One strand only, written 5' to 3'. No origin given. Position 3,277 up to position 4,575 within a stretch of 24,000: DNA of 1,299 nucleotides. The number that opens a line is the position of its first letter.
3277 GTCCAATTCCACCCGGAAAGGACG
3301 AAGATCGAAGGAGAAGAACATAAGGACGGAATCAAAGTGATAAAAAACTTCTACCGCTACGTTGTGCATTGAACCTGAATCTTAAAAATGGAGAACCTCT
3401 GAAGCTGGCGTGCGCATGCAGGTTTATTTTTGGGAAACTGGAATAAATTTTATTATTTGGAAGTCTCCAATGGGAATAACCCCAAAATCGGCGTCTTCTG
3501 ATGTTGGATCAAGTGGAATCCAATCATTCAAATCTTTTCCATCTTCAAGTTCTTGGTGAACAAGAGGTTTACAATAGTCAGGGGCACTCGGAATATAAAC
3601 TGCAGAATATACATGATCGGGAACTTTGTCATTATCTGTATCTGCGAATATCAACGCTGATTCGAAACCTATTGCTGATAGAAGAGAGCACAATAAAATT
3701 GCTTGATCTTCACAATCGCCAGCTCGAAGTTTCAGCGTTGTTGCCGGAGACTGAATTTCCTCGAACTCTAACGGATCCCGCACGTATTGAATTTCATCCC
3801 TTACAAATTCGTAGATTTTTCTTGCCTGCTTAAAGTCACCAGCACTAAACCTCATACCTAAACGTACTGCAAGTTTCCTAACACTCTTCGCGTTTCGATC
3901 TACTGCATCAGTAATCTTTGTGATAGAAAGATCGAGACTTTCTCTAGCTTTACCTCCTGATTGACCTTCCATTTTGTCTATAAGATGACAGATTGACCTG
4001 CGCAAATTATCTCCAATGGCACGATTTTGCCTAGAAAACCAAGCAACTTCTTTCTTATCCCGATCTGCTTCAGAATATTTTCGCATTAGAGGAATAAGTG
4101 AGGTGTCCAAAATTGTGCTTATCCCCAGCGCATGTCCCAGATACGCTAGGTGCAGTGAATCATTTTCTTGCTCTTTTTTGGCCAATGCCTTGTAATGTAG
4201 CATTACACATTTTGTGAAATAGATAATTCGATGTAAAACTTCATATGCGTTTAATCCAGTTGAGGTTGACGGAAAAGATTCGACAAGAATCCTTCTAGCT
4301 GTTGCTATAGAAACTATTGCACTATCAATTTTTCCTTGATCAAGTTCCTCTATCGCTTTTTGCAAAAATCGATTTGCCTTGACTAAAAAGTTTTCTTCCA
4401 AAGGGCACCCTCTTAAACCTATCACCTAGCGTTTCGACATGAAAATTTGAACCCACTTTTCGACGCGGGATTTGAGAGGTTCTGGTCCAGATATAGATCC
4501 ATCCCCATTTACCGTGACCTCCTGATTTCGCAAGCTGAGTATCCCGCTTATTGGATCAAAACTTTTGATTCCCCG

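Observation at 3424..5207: Uncharacterised three-gene cassette: PH/GRAM-like protein, zinc-ribbon protein and helical-domain transglutaminase-like protease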

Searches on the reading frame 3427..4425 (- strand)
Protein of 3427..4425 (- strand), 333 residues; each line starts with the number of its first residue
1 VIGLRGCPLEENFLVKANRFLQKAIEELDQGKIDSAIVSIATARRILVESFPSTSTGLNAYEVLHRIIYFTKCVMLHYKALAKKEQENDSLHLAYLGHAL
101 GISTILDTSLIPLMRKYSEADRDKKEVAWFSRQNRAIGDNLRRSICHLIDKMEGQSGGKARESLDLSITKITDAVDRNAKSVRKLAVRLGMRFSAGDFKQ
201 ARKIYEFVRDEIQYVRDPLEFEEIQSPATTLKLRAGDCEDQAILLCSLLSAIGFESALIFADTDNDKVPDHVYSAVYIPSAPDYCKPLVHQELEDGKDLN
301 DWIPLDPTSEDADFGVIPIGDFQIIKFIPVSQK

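Call 3: search_protein_families(library=pfam, proteins=[window:3427-4425:-], max_evalue=1)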
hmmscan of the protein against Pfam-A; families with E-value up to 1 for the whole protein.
window:3427-4425:- (333 aa): 5 families
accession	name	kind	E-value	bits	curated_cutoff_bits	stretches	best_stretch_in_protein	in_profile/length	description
PF01841.26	Transglut_core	-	1.1e-11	45.4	23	1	196-307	13-108/108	Transglutaminase-like superfamily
PF04473.18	DUF553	-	1.7e-06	28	20.5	1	195-278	13-104/140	Transglutaminase-like domain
PF24656.1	CEPT76_peptidase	-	1.4e-05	25.7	27.8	1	226-265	5-44/121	CEP76 peptidase-like domain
PF10938.13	YfdX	-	0.21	12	26.6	0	21-46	5-30/149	YfdX protein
PF06035.17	Peptidase_C93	-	0.22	11.7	27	1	191-258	32-98/162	Bacterial transglutaminase-like cysteine proteinase BTLCP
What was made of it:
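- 3424..4401 (-): g3: 325-aa protein (333 aa if read from GTG 4425), made of a TPR-like all-helical N-domain (~residues 1-170) and a transglutaminase-fold Cys-His-Asp core. Pfam Transglut_core E 1.1e-11 (45.4 bits, threshold 23), plus DUF553 and CEP76 peptidase (call 3).
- On Transglutaminase-like cysteine protease superfamily (PF01841), for g3: 45.4 bits against a threshold of 23, E 1.1e-11, residues 196-307 (call 3).
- On BTLCP / LapG (Peptidase_C93): E 0.22 at 11.7 bits against a threshold of 27 (call 3).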

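Call 4: search_protein_families(library=ncbifam, proteins=[window:3427-4425:-], max_evalue=1)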
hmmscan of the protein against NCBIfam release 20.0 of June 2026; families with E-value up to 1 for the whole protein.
window:3427-4425:- (333 aa): 2 families
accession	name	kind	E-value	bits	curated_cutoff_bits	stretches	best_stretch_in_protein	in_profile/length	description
NF058533.1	antiphage_ProA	equivalog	0.0022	15.4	1500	1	199-262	160-228/1903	anti-phage protein ProA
TIGR02358.1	thia_cytX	hypoth_equivalog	0.26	10.4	309.85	1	50-138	129-216/386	putative hydroxymethylpyrimidine transporter CytX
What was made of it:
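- Transglutaminase-like proteases occur as effectors in some defence systems; there is a weak ProA hit, E 2e-3 at 15 bits against a cut-off of 1500 (call 4). g3 is an accessory, sometimes-lost component.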

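Call 6: find_homologous_proteins(query=window:3427-4425:-)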
Query window:3427-4425:- (333 aa): 81 proteins with E <= 0.001 among 1273 candidates.
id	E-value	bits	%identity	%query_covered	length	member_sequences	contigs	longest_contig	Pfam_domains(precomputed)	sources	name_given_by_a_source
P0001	5.0e-212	720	100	98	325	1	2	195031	PF24656.2,PF01841.26,PF04473.19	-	-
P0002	8.2e-122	424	59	98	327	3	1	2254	PF24656.2,PF01841.26,PF04473.19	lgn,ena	-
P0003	1.4e-120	420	60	95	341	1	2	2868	PF01841.26,PF04473.19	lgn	-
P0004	4.9e-117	408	58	97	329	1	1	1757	PF01841.26,PF04473.19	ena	-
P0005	8.0e-116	404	56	98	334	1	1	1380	PF01841.26,PF04473.19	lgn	-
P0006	1.7e-115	403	58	95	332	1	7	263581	PF24656.2,PF01841.26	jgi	jgi:hypothetical protein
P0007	9.5e-114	398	59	93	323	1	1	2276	PF01841.26,PF04473.19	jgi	-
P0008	2.2e-113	396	58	98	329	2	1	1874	PF01841.26,PF04473.19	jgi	jgi:hypothetical protein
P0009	7.2e-113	395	57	97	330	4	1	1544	PF01841.26,PF04473.19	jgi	-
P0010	1.3e-112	394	56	97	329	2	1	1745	PF01841.26,PF04473.19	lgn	-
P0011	6.5e-112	392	56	97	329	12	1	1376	PF01841.26,PF04473.19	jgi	jgi:hypothetical protein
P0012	7.8e-112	391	59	93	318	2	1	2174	PF01841.26,PF04473.19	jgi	-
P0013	9.8e-112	391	57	97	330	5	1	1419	PF01841.26,PF04473.19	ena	-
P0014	1.1e-111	391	56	97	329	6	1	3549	PF01841.26,PF04473.19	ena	-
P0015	1.2e-111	391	57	97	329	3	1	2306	PF01841.26,PF04473.19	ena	-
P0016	1.4e-111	390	57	96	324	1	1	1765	PF01841.26,PF04473.19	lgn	-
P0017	2.1e-111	390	57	97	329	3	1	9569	PF01841.26,PF04473.19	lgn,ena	-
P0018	4.4e-110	386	56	97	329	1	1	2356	PF01841.26,PF04473.19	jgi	-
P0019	2.4e-109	383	56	97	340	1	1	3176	PF01841.26,PF04473.19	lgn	-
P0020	1.1e-108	381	57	95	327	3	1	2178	PF01841.26,PF04473.19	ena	-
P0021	1.2e-105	371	56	93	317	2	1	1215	PF01841.26,PF04473.19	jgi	jgi:hypothetical protein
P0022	1.2e-105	371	54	98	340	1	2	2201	PF01841.26,PF04473.19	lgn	-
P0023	1.2e-103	364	51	98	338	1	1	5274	PF01841.26,PF04473.19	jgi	-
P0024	3.6e-101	356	53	95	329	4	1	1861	PF01841.26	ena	-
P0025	2.8e-92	327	53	88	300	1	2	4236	PF01841.26,PF04473.19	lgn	-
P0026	9.0e-87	309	47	96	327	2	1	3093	PF01841.26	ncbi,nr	ncbi:transglutaminase domain-containing protein [Candidatus Bathyarchaeota archaeon]|nr:transglutami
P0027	9.9e-87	309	47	96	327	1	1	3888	PF01841.26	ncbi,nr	ncbi:transglutaminase domain-containing protein [Candidatus Bathyarchaeota archaeon]|nr:transglutami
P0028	1.0e-86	309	47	96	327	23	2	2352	PF01841.26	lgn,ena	-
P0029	3.1e-86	307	46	94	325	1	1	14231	PF01841.26,PF04473.19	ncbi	-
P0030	7.0e-86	306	47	96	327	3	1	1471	PF01841.26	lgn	-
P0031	8.6e-84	299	54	74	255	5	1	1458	PF01841.26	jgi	jgi:transglutaminase-like putative cysteine protease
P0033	6.9e-81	290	48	93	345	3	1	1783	PF24656.2,PF01841.26,PF04473.19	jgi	jgi:hypothetical protein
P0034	7.3e-81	290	49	93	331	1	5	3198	PF01841.26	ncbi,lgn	-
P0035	4.0e-80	287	49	93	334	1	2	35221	PF01841.26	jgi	-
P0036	5.6e-80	287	47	97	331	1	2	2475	PF24656.2,PF01841.26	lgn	-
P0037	8.2e-80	286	47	92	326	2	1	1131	PF24656.2,PF01841.26,PF04473.19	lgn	-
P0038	1.2e-79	285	44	92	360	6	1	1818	PF01841.26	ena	-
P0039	3.4e-79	284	47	97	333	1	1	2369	PF01841.26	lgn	-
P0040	3.7e-79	284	44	94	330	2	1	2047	PF01841.26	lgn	-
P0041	4.3e-78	280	47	95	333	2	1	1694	PF01841.26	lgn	-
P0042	7.6e-78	280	47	93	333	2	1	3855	PF01841.26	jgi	jgi:hypothetical protein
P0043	1.0e-77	279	46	94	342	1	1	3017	PF01841.26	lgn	-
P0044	1.1e-77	279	47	95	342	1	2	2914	PF01841.26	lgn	-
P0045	2.5e-77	278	46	93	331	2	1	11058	PF24656.2,PF01841.26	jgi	jgi:hypothetical protein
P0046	2.5e-77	278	44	94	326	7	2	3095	PF01841.26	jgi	jgi:hypothetical protein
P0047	3.0e-77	278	48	93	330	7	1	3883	PF24656.2,PF01841.26,PF04473.19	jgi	jgi:hypothetical protein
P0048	5.9e-77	277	64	58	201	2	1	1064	PF01841.26,PF04473.19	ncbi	-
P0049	7.4e-76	273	47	92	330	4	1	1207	PF01841.26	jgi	-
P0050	2.5e-75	271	45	97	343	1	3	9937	PF24656.2,PF01841.26,PF04473.19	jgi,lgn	jgi:hypothetical protein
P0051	3.5e-75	271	46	92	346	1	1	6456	PF24656.2,PF01841.26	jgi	jgi:hypothetical protein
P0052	1.2e-73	266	44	94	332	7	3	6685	PF24656.2,PF01841.26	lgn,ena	-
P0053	1.6e-73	265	47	92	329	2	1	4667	PF24656.2,PF01841.26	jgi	jgi:hypothetical protein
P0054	4.4e-73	264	47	92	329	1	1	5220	PF24656.2,PF01841.26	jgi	jgi:hypothetical protein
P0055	5.5e-73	264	45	93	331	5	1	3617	PF01841.26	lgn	-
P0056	1.1e-72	263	47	92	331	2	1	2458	PF01841.26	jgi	jgi:hypothetical protein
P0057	1.3e-72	262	42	94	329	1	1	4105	PF01841.26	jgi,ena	jgi:hypothetical protein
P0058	1.4e-71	259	45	93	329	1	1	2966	PF24656.2,PF01841.26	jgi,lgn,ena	-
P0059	1.7e-71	259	44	93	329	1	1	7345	PF24656.2,PF01841.26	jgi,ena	-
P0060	1.8e-71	259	43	89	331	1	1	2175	PF01841.26,PF04473.19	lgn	-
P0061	2.3e-71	258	46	90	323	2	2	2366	PF01841.26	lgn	-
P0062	2.4e-71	258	44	82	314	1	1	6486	PF01841.26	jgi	jgi:hypothetical protein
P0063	2.7e-71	258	42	93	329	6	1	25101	PF01841.26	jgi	jgi:hypothetical protein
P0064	1.4e-70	256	43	92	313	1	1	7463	PF01841.26,PF04473.19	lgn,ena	-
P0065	2.9e-69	251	43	91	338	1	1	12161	PF01841.26,PF04473.19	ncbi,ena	-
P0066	4.2e-69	251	38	95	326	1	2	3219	PF01841.26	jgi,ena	-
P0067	4.7e-69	251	45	89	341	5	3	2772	PF01841.26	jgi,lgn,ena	-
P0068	3.2e-68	248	43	83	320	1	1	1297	PF01841.26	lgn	-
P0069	8.4e-68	247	45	92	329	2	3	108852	PF01841.26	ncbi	ncbi:MAG: transglutaminase-like domain-containing protein [Candidatus Bathyarchaeia archaeon]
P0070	5.1e-67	244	44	90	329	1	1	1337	PF24656.2,PF01841.26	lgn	-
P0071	9.6e-67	243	40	94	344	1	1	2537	PF01841.26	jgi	jgi:hypothetical protein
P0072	2.3e-66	242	42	81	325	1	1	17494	PF01841.26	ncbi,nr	ncbi:transglutaminase domain-containing protein [Candidatus Bathyarchaeota archaeon]|nr:transglutami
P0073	9.2e-65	237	42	92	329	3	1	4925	PF01841.26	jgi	jgi:hypothetical protein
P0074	4.2e-64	234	39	92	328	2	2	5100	PF01841.26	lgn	-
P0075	2.7e-62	229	40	93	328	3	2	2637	PF01841.26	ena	-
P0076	2.2e-61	226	41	90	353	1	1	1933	PF01841.26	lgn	-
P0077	6.9e-57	211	39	96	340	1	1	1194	PF01841.26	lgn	-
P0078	7.7e-17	79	38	42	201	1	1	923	PF01841.26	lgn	-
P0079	1.4e-12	65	35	44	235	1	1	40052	PF24656.2,PF01841.26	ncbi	-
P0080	6.7e-7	47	39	33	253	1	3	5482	PF06035.18,PF24656.2,PF01841.26,PF04473.19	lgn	-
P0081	4.6e-6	44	53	16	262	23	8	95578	PF06035.18,PF24656.2,PF01841.26,PF04473.19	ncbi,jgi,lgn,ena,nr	ncbi:MAG TPA: transglutaminase-like domain-containing protein [Methanofastidiosum sp.]|nr:transgluta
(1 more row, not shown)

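Call 28: predict_structure(alignment_id=A2)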
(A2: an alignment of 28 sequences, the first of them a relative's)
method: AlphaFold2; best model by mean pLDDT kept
length: 325 residues; sequences in the alignment: 28
mean_pLDDT: 87.9   pTM: 0.56
mean pLDDT of the five models: 87.9, 87.4, 86.7, 86.7, 82.0
residues with pLDDT >= 90: 194; 70-90: 101; 50-70: 28; < 50: 2
segments of 3 or more residues with pLDDT < 50: none
pLDDT, mean of each block of 10 residues (from residue 1): 72 92 90 89 63 86 94 92 94 95 90 85 91 93 71 78 91 95 90 96 87 79 93 96 95 87 93 91 91 93 82 83 77
secondary structure, 60 per line:
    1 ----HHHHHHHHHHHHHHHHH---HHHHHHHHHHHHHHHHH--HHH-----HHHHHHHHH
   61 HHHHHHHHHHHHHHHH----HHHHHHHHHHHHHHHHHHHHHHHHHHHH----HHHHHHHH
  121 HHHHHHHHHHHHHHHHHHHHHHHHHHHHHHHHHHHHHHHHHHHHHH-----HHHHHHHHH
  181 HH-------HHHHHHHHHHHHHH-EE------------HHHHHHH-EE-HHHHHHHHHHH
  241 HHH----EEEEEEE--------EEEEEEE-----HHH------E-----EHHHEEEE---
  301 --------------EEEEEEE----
elements in order: H5-21 H25-41 H52-76 H81-108 H113-166 H172-182 H190-203 H219-225 H230-243 E248-254 E263-269 E294-297 E315-321
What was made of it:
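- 3424..4401 (-): AF2 pLDDT 87.9 (call 28).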

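Call 30: search_protein_families(library=padloc, proteins=[window:3427-4425:-], max_evalue=0.1)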
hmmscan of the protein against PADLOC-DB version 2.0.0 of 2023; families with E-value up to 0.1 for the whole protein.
window:3427-4425:- (333 aa): 2 families
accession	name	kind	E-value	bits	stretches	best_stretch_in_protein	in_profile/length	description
PDLC01081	C3a166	-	0.03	12.4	1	161-211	51-101/157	poss. crRNA proc.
PDLC04162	HEC-08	-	0.038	11.1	1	17-48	23-54/358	-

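Call 33: fold_search(model_id=the predicted structure, library=pdb)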
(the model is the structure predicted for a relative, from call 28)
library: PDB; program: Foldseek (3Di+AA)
matches with E <= 10: 374; with E <= 0.001: 1
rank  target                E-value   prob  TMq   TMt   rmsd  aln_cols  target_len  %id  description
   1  3isr_B                8.7e-04  1.00  0.33  0.37   4.0       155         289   18  The Crystal Structure of a Putative Cysteine Protease from Cytophaga hutchinsonii to 1.9A (released 2009-09-08)
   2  3isr_A                1.2e-03  1.00  0.33  0.37   4.0       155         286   18  The Crystal Structure of a Putative Cysteine Protease from Cytophaga hutchinsonii to 1.9A (released 2009-09-08)
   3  3isr_C                2.6e-03  1.00  0.33  0.38   5.1       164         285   18  The Crystal Structure of a Putative Cysteine Protease from Cytophaga hutchinsonii to 1.9A (released 2009-09-08)
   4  9e5c_1m               2.6e-03  1.00  0.23  0.16   6.2       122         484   21  Cryo-EM structure of 96 nm repeat of microtubule doublet from T. brucei flagellum (released 2025-03-12)
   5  3kd4_A                2.9e-03  1.00  0.31  0.20   3.0       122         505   12  CRYSTAL STRUCTURE OF A PUTATIVE PROTEASE (BDI_1141) FROM PARABACTEROIDES DISTASONIS ATCC 8503 AT 2.00 A RESOLUTION (released 2009-11-24)
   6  9y6s_8G               4.4e-03  1.00  0.23  0.13   6.0       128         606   20  96-nm repeat of the Leishmania tarentolae doublet microtubule (released 2025-12-17)
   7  4u65_E                2.7e-02  1.00  0.28  0.48   5.9       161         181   17  Structure of the periplasmic output domain of the Legionella pneumophila LapD ortholog CdgS9 in complex with Pseudomon (released 2014-08-13)
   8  7v1m_H                3.7e-02  0.99  0.23  0.34  23.6       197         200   15  Structural basis for the co-chaperone relationship of sNASP and ASF1b (released 2022-04-20)
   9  4j8f                  4.5e-02  0.60  0.13  0.09  17.3       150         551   15  Crystal structure of a fusion protein containing the NBD of Hsp70 and the middle domain of Hip (released 2013-07-03)
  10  2f4o_A                4.9e-02  0.98  0.23  0.25   8.5       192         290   14  The Mouse PNGase-HR23 Complex Reveals a Complete Remodulation of the Protein-Protein Interface Compared to its Yeast O (released 2006-03-07)
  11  8z4f_B                5.7e-02  1.00  0.31  0.43   6.4       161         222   18  Pseudomurein Endoisopeptidases PeiP (released 2024-10-30)
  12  8j07_7                6.2e-02  1.00  0.18  0.10   4.1        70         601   30  96nm repeat of human respiratory doublet microtubule and associated axonemal complexes (released 2023-07-26)
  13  8jx4_D                6.9e-02  0.99  0.26  0.51   6.3       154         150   16  Structure of the catalytic domain of pseudomurein endo-isopeptidases PeiW (released 2024-10-09)
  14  5bt1_A                7.2e-02  1.00  0.25  0.31   5.5       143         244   15  histone chaperone Hif1 playing with histone H2A-H2B dimer (released 2016-10-26)
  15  4xa9_e                7.5e-02  0.92  0.16  0.23   9.8       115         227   11  Crystal structure of the complex between the N-terminal domain of RavJ and LegL1 from Legionella pneumophila str. Phil (released 2015-01-28)
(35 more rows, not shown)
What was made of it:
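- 3424..4401 (-): The N-domain matches sNASP, Hif1, Hip, Sec72 and FKBP38 TPRs (call 33).
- On Transglutaminase-like cysteine protease superfamily (PF01841), for g3: Foldseek matches 3isr (E 8.7e-4), 3kd4, LapG 4u65_E, PNGase 2f4o, PeiW/PeiP and TglA (call 33).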

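Call 49: find_related_loci(query=A2, collection=metagenome_contigs, flank=4000)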
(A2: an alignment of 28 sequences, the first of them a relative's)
Query A2 (325 aa) in metagenome_contigs; peptide patterns used: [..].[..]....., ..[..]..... (x = any residue, [..] = any of these).
600 stretches matched a pattern (row limit reached: there are more); 96 encode a relative of the query (tblastn E <= 1e-3); the best 80 are kept; 80 distinct loci.
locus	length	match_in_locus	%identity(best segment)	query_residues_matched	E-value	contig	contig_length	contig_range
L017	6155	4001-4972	57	1-322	4e-121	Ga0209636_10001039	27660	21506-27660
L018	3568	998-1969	56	1-322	8e-124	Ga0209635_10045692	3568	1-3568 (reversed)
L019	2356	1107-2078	56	1-322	2e-122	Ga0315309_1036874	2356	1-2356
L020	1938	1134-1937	54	1-266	5e-95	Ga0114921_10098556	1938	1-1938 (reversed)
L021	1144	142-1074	47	1-316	2e-95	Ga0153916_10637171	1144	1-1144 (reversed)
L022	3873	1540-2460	48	8-316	5e-83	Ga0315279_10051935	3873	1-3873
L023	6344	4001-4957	43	6-322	3e-82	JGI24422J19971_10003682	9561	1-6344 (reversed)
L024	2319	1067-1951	46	13-313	3e-79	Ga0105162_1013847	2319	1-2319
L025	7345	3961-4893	44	4-316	3e-77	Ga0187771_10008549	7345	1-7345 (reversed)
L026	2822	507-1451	40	13-325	8e-77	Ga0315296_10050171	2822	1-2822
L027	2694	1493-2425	40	13-323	2e-69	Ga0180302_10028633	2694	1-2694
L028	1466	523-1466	48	1-316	8e-93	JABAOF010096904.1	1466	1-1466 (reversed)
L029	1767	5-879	72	16-309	6e-59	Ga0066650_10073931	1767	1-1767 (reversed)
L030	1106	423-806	30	160-310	5e-15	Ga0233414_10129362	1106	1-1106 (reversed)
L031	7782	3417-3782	30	167-310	1e-12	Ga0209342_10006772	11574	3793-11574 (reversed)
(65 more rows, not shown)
